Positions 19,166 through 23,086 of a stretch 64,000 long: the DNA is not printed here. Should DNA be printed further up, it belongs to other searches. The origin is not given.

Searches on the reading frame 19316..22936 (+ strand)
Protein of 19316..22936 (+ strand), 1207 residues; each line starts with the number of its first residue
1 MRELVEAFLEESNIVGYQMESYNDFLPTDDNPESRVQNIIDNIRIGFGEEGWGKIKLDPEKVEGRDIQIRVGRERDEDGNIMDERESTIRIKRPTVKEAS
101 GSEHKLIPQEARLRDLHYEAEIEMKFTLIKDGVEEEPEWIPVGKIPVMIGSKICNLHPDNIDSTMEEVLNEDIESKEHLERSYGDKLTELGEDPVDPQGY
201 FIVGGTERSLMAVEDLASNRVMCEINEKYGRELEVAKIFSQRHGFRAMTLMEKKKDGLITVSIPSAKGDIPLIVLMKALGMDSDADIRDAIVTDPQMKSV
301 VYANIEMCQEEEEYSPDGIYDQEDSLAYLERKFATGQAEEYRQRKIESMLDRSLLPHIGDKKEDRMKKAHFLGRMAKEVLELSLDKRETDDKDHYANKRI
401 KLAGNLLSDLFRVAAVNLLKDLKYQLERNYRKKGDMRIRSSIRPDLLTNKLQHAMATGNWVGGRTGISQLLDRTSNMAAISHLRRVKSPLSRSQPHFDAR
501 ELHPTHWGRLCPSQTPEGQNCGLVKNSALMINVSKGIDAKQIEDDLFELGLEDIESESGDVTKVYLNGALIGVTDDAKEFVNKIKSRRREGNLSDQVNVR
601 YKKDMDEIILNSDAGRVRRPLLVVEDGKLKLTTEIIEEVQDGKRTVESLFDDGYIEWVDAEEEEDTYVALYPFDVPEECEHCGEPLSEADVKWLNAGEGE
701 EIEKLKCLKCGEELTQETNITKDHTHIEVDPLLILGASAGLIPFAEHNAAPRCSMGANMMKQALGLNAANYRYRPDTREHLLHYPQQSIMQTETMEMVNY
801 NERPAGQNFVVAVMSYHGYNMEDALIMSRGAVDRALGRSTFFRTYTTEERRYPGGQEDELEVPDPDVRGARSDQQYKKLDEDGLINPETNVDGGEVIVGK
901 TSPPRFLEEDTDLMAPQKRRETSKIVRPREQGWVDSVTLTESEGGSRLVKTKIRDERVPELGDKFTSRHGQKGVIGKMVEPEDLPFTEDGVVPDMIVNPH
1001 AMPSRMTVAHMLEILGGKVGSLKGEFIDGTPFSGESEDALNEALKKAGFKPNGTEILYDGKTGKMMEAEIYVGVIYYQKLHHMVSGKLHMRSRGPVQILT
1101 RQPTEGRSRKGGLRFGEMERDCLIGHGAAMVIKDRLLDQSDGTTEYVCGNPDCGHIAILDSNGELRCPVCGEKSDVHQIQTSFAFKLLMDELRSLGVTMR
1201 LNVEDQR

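Call 29: search_protein_families(library=padloc, alignment_id=A2, max_evalue=0.00001)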
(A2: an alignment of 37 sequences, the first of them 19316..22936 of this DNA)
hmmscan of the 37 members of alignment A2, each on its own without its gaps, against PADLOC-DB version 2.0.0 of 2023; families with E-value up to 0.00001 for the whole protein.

A. member 1, window:19316-22936:+ (1207 aa): 0 families

B. families by the number of members that match (of 37 scanned): 34 families (the first 25 are shown)
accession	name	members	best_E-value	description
PDLC03014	subtilase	1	2.7e-25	-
PDLC00829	E1-E2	1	2.5e-19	E1-E2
PDLC00856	E1-E2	1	3.2e-19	E1-E2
PDLC00847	E1-E2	1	2.7e-18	E1-E2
PDLC00855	E1-E2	1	2.8e-18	E1-E2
PDLC00844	E1-E2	1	4.5e-18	E1-E2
PDLC00837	E1-E2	1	5.8e-17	E1-E2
PDLC00828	E1-E2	1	8.7e-17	E1-E2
PDLC00839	E1-E2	1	1.1e-16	E1-E2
PDLC00832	E1-E2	1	2.3e-16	E1-E2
PDLC00848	E1-E2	1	9.3e-16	E1-E2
PDLC00836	E1-E2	1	1.4e-14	E1-E2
PDLC00842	E1-E2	1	2e-14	E1-E2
PDLC00857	E1-E2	1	3.1e-13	E1-E2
PDLC00850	E1-E2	1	1.9e-12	E1-E2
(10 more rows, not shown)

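Call 31: search_protein_families(library=pfam, proteins=[window:19316-22936:+], max_evalue=0.00001)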
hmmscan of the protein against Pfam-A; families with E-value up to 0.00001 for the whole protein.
window:19316-22936:+ (1207 aa): 7 families
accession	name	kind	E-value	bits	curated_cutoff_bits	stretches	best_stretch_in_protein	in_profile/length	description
PF00562.33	RNA_pol_Rpb2_6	-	3.6e-131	438.2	23.4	1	739-1109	2-373/373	RNA polymerase Rpb2, domain 6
PF04563.20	RNA_pol_Rpb2_1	-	3.1e-30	105.7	28.2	2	14-160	2-123/203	RNA polymerase beta subunit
PF04561.19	RNA_pol_Rpb2_2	-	1.4e-28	100.3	21.7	1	217-401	1-190/190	RNA polymerase Rpb2, domain 2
PF04560.25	RNA_pol_Rpb2_7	-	2.2e-26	92.5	32.1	1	1111-1202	1-85/87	RNA polymerase Rpb2, domain 7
PF04565.21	RNA_pol_Rpb2_3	-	2.4e-25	88.9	21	1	469-533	1-68/68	RNA polymerase Rpb2, domain 3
PF04566.18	RNA_pol_Rpb2_4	-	1.6e-21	76.6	28.7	1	564-625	1-62/62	RNA polymerase Rpb2, domain 4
PF04567.22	RNA_pol_Rpb2_5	-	2.3e-09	38.4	21.1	1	648-731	3-66/66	RNA polymerase Rpb2, domain 5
